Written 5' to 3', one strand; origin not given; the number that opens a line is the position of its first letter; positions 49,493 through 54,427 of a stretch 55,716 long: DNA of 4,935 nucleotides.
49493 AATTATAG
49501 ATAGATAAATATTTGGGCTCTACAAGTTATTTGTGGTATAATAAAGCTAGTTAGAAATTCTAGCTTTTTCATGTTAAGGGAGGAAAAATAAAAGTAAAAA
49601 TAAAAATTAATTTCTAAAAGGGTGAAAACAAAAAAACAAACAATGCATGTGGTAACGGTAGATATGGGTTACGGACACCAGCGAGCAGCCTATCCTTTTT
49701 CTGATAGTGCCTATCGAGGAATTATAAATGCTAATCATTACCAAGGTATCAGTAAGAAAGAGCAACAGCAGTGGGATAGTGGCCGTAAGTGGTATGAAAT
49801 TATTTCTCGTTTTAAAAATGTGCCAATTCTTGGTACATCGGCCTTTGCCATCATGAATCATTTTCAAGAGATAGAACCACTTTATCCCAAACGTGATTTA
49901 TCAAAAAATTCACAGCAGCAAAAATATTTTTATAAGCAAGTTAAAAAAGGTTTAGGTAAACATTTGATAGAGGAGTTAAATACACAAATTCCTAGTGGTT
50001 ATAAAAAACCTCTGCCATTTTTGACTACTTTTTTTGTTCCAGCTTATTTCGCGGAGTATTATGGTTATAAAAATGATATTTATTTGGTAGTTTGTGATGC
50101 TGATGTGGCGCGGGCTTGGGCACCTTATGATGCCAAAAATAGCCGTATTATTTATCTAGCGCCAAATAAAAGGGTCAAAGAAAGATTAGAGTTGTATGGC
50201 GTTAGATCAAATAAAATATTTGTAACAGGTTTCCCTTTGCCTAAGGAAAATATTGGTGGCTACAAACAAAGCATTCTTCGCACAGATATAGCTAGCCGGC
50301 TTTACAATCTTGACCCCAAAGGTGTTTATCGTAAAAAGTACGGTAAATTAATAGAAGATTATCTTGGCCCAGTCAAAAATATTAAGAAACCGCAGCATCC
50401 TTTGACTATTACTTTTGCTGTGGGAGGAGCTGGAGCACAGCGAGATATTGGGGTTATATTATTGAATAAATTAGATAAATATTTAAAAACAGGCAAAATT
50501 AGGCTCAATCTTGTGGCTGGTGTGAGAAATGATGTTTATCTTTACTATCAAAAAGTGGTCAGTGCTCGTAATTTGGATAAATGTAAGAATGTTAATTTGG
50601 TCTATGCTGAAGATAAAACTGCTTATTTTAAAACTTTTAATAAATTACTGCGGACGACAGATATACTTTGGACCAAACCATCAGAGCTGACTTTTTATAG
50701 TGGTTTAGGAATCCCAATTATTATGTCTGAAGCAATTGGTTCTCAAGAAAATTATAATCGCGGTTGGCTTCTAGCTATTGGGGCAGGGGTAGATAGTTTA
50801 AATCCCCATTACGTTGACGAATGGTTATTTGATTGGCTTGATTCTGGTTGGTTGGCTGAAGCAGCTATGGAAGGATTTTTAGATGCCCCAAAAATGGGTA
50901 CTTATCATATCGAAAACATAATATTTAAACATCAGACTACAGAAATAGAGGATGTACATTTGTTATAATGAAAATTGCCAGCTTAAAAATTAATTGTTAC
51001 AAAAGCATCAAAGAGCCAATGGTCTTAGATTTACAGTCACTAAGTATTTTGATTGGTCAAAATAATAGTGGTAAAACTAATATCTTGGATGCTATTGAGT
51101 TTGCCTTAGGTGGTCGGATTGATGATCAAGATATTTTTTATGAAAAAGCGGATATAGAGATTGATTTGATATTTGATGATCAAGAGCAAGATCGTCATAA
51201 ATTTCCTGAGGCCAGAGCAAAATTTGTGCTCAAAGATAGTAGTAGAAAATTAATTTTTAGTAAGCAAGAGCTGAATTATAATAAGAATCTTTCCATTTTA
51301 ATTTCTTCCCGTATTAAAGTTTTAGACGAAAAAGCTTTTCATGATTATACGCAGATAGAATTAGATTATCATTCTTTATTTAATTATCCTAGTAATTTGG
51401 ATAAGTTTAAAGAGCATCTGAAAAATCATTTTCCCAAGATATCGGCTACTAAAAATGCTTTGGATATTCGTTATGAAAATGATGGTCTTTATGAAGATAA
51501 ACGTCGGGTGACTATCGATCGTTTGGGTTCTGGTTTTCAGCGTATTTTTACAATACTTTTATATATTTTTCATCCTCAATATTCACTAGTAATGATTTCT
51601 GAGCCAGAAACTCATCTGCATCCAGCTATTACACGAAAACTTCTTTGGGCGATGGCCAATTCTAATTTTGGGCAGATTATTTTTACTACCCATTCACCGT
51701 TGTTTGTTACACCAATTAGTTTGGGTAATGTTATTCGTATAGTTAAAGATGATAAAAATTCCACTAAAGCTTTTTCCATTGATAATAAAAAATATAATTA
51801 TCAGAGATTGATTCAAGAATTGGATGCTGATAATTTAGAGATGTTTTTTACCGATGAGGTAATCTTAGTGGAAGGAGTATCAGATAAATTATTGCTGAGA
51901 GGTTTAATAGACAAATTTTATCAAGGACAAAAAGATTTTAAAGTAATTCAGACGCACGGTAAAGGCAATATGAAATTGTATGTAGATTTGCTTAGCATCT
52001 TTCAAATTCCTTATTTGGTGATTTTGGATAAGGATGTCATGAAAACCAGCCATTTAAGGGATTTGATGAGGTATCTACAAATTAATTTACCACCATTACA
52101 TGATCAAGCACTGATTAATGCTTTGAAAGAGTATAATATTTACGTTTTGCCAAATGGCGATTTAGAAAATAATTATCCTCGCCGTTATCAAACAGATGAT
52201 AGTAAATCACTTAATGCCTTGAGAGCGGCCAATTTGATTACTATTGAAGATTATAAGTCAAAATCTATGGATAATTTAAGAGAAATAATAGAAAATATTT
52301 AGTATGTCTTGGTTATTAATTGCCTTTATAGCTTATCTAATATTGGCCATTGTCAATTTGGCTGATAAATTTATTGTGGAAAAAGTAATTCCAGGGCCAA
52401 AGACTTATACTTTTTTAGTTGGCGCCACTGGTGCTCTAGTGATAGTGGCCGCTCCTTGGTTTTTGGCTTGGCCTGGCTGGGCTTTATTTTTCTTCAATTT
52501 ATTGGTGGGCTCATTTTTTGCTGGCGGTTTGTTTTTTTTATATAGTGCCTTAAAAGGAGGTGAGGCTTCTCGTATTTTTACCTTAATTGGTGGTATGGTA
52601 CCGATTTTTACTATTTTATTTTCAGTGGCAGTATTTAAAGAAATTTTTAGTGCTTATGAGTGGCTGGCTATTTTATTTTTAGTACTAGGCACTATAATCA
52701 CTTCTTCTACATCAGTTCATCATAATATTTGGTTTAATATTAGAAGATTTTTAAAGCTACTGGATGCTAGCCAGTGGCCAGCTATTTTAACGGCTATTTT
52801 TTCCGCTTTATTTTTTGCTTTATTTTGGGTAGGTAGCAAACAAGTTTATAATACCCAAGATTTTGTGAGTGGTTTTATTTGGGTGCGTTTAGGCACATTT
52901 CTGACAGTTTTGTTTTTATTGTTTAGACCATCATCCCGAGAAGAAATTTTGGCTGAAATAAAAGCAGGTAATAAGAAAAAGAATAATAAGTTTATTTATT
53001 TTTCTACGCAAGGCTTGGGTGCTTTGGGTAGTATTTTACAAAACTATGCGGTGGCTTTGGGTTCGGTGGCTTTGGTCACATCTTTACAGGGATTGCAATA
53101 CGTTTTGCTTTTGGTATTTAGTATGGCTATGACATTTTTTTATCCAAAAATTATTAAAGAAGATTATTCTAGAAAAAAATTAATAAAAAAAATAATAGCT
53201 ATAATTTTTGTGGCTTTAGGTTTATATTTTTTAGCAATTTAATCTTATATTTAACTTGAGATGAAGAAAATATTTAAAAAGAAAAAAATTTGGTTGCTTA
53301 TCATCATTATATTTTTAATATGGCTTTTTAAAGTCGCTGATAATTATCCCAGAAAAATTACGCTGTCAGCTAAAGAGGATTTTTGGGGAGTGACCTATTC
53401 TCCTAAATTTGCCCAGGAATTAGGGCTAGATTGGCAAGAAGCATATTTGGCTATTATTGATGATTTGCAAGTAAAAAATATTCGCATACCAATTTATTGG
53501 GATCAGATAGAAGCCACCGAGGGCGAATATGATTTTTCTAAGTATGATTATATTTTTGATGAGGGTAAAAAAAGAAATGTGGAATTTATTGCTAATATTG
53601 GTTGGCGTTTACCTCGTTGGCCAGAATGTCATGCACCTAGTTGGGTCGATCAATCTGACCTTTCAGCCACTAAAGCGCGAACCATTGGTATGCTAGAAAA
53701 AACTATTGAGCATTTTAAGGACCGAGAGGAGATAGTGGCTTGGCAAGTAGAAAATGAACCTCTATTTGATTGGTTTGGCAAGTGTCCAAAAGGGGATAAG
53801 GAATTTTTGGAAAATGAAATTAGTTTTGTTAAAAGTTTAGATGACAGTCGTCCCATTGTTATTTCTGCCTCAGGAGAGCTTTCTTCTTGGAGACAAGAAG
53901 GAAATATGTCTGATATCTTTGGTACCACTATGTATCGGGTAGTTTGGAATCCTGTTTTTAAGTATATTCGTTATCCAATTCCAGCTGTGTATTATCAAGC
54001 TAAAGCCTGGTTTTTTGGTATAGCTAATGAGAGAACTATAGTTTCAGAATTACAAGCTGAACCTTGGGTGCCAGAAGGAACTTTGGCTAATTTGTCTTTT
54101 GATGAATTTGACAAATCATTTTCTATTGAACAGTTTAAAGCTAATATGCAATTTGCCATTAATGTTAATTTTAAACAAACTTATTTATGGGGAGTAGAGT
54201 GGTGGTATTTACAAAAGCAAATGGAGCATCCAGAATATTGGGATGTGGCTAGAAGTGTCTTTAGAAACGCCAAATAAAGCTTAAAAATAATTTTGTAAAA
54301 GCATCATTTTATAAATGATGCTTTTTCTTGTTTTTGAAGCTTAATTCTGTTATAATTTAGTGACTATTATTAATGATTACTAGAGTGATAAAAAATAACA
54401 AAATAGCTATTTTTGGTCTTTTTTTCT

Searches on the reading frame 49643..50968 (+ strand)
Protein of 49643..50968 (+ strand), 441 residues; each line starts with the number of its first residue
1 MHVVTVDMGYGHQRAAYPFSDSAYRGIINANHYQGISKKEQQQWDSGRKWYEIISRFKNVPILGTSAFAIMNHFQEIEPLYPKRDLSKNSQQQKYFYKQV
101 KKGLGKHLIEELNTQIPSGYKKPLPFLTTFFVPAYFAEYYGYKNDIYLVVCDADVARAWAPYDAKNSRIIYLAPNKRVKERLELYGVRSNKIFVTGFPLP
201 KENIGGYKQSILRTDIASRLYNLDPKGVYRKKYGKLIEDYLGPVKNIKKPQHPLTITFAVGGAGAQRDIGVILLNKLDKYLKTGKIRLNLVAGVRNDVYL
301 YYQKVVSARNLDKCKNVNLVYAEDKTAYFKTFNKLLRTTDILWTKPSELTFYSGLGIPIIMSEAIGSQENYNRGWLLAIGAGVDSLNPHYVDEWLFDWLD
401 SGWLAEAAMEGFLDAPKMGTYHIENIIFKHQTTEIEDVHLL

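Call 112: search_protein_families(library=pfam, max_evalue=0.0001, proteins=[window:49643-50968:+])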
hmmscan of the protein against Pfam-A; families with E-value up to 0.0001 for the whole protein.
window:49643-50968:+ (441 aa): 1 family
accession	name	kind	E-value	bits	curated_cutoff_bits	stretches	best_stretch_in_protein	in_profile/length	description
PF22053.2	DUF6938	-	3e-14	53.7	27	1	310-372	118-175/236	Domain of unknown function (DUF6938)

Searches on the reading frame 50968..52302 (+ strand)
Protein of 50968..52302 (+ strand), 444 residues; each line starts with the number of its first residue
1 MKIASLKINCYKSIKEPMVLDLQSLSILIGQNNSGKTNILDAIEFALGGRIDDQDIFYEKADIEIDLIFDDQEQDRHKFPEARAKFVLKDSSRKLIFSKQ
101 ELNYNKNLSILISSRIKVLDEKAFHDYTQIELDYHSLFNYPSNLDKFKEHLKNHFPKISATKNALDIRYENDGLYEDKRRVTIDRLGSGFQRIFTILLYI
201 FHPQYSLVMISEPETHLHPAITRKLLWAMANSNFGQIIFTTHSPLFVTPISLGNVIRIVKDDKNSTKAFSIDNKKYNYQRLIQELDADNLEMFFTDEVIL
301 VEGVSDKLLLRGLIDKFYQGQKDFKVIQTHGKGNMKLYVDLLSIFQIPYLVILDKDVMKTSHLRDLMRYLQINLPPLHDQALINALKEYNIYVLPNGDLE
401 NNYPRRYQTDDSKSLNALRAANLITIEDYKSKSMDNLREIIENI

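Call 112: search_protein_families(library=pfam, max_evalue=0.0001, proteins=[window:50968-52302:+])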
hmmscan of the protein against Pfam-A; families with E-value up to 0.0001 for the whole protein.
window:50968-52302:+ (444 aa): 6 families
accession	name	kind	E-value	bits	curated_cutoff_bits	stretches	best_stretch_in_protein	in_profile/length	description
PF13175.12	AAA_15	-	5.3e-25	89.3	32.1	2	145-247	258-374/374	AAA ATPase domain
PF13304.12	AAA_21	-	6.9e-24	85.9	27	2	53-247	80-303/304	AAA domain, putative AbiEii toxin, Type IV TA system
PF20469.4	OLD-like_TOPRIM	-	8.5e-15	55.5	23.2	1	293-356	1-67/67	Overcoming lysogenization defect protein-like, TOPRIM domain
PF02463.25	SMC_N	-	7.2e-11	42.4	40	1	3-108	2-103/220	RecF/RecN/SMC N terminal domain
PF11398.14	DUF2813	-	1.8e-09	37.9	21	1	207-277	286-354/372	Protein of unknown function (DUF2813)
PF13476.12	AAA_23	-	8.8e-08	33.5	27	1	6-168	2-166/201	AAA domain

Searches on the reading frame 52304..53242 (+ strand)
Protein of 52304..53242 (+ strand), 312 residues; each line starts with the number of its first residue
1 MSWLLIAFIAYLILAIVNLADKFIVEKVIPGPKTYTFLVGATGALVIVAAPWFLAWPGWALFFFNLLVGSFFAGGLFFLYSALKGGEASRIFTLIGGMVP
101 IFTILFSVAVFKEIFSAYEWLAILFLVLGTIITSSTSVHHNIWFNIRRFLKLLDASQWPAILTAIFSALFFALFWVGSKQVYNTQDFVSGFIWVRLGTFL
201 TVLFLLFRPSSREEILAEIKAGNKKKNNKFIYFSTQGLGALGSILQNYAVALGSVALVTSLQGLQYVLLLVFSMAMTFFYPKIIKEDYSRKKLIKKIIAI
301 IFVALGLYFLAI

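Call 112: search_protein_families(library=pfam, max_evalue=0.0001, proteins=[window:52304-53242:+])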
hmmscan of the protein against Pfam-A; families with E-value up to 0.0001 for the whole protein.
window:52304-53242:+ (312 aa): 1 family
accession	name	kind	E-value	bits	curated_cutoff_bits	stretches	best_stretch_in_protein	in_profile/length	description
PF00892.27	EamA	-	2.7e-10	41.1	28.2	1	2-134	2-134/135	EamA-like transporter family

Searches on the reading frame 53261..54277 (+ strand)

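Call 112: search_protein_families(library=pfam, max_evalue=0.0001, proteins=[window:53261-54277:+])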
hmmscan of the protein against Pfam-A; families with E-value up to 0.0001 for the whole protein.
window:53261-54277:+ (338 aa): 2 families
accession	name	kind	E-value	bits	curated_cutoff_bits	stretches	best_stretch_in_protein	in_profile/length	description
PF02449.21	Glyco_hydro_42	-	2.2e-05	24.5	21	0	63-109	16-63/376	Beta-galactosidase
PF00150.24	Cellulase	-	5.1e-05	23.3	23.5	1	59-212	23-172/272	Cellulase (glycosyl hydrolase family 5)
